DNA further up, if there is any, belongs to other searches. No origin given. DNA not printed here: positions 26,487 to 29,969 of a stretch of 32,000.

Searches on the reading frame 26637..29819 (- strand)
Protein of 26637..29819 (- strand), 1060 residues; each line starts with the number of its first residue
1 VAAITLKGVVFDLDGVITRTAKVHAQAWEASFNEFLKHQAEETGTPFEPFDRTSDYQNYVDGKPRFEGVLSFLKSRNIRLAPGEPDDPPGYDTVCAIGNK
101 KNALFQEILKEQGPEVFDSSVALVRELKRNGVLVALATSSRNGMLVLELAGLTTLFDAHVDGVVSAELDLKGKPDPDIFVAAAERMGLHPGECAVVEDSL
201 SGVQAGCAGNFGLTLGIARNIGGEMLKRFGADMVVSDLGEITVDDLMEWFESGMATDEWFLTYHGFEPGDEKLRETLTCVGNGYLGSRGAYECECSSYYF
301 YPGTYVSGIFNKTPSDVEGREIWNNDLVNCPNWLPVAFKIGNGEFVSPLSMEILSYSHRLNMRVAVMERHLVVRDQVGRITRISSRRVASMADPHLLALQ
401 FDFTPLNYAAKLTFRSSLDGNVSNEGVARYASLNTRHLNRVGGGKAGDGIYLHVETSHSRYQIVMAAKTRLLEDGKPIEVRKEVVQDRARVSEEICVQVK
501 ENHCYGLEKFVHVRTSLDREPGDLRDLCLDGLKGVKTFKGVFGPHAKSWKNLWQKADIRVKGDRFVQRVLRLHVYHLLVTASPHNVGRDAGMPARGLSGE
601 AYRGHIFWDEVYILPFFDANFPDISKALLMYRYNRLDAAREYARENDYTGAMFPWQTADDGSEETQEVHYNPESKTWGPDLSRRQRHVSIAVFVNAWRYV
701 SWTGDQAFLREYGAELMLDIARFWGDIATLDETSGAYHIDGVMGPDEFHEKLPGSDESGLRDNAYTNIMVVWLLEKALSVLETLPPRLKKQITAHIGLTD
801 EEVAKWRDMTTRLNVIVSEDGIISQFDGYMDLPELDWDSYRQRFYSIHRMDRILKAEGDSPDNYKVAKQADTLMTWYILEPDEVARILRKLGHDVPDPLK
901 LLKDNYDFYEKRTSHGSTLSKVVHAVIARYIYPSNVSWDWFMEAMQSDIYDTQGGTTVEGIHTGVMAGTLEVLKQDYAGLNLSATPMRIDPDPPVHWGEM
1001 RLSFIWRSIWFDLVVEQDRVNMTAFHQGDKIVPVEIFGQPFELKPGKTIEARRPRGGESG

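Call 20: search_protein_families(library=ncbifam, proteins=[window:26637-29819:-], max_evalue=0.00001)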
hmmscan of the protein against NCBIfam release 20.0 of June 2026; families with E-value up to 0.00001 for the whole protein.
window:26637-29819:- (1060 aa): 17 families
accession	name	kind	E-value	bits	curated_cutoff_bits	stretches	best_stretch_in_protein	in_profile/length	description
NF010380.0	PRK13807.1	domain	1.9e-98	330.5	838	1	254-1048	5-753/756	family 65 glycosyl hydrolase domain-containing protein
NF053734.1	KJHdlse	equivalog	4e-45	154.3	800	1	541-828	269-520/668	kojibiose hydrolase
TIGR02009.1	PGMB-YQAB-SF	subfamily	7.3e-45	153.4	153.35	1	7-213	2-184/186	beta-phosphoglucomutase family hydrolase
TIGR01990.1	bPGM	equivalog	1.7e-30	106.4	189.4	1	6-208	1-178/187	beta-phosphoglucomutase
NF053653.1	InDiPhoBT2121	equivalog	3.5e-16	59.4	245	1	96-241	70-211/216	inorganic diphosphatase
NF008610.0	PRK11587.1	equivalog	5.9e-13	48.7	282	1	120-245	88-207/219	sugar phosphatase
NF046057.1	bifunc_MtlD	equivalog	6.7e-13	47.9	800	1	98-208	75-183/683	bifunctional mannitol-1-phosphate dehydrogenase/phosphatase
NF008087.0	PRK10826.1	equivalog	8.6e-12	45.1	191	1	124-210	101-185/222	hexitol phosphatase HxpB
NF008000.0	PRK10725.1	equivalog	2e-11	44.3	215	1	135-208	106-177/188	fructose-1-phosphate/6-phosphogluconate phosphatase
TIGR01509.1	HAD-SF-IA-v3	subfamily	4.3e-11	43.2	29.4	1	158-208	98-146/154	HAD-IA family hydrolase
TIGR01454.1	AHBA_synth_RP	hypoth_equivalog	4.4e-09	36.3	246.65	1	115-208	75-166/205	AHBA synthesis associated protein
TIGR02253.1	CTE7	subfamily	5.9e-09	36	169.75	1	116-215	95-191/221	TIGR02253 family HAD-type hydrolase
TIGR01449.2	PGP_bact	equivalog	8.7e-09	35.2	180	1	109-209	79-177/213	phosphoglycolate phosphatase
NF009804.0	PRK13288.1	equivalog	7.5e-08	32.1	218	0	117-241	84-206/215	pyrophosphatase PpaX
NF009695.0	PRK13222.1-2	equivalog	4.2e-07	29.7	225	0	114-242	93-219/226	phosphoglycolate phosphatase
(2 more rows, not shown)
